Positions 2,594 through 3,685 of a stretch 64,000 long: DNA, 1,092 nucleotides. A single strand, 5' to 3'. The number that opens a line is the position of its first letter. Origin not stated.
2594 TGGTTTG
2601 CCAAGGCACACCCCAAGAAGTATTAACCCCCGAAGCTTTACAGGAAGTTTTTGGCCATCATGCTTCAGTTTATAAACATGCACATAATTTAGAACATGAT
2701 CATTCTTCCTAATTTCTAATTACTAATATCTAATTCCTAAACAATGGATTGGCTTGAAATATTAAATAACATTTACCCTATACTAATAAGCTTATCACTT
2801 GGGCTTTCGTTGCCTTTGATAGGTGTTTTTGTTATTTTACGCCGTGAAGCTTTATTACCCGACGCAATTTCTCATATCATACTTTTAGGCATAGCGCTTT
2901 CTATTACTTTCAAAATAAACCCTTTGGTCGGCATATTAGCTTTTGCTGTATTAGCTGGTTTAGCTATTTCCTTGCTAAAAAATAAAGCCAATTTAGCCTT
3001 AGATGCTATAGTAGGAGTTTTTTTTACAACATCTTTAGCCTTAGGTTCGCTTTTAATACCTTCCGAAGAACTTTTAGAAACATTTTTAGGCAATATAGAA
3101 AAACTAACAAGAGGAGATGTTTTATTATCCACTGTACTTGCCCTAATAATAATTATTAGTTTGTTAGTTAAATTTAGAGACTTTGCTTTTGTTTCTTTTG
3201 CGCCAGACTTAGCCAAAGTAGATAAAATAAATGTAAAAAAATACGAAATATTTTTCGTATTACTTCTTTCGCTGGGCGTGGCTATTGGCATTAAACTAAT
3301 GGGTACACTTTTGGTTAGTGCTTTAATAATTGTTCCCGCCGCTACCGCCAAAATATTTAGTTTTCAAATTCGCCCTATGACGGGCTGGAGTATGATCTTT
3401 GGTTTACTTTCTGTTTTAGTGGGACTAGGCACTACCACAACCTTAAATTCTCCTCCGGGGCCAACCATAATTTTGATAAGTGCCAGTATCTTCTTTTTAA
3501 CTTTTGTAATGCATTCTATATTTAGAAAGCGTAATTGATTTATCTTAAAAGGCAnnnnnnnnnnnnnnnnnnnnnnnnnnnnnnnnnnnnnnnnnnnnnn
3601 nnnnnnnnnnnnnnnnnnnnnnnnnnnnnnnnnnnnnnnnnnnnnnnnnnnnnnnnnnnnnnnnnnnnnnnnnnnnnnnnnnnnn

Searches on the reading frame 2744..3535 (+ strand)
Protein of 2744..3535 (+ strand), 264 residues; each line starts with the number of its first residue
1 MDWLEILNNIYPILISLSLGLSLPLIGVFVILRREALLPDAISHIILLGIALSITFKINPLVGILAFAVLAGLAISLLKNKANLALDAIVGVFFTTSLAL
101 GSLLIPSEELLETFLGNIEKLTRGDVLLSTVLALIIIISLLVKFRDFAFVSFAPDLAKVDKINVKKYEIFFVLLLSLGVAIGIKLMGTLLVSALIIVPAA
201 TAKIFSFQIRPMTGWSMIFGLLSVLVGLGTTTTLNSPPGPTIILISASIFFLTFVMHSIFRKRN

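Call 31: find_related_loci(query=window:2744-3535:+, collection=metagenome_contigs, flank=6000)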
Query window:2744-3535:+ (264 aa) in metagenome_contigs; peptide patterns used: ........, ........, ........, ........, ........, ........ (x = any residue, [..] = any of these).
292 stretches matched a pattern; 4 encode a relative of the query (tblastn E <= 1e-3); 4 distinct loci.
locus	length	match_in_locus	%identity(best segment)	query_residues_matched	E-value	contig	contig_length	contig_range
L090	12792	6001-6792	100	1-264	2e-165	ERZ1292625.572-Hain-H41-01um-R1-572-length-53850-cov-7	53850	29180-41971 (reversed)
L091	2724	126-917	85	1-264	2e-129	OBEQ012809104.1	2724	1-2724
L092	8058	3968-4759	74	1-264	1e-116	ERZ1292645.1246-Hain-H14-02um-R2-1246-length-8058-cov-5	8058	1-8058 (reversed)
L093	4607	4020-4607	73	8-203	1e-88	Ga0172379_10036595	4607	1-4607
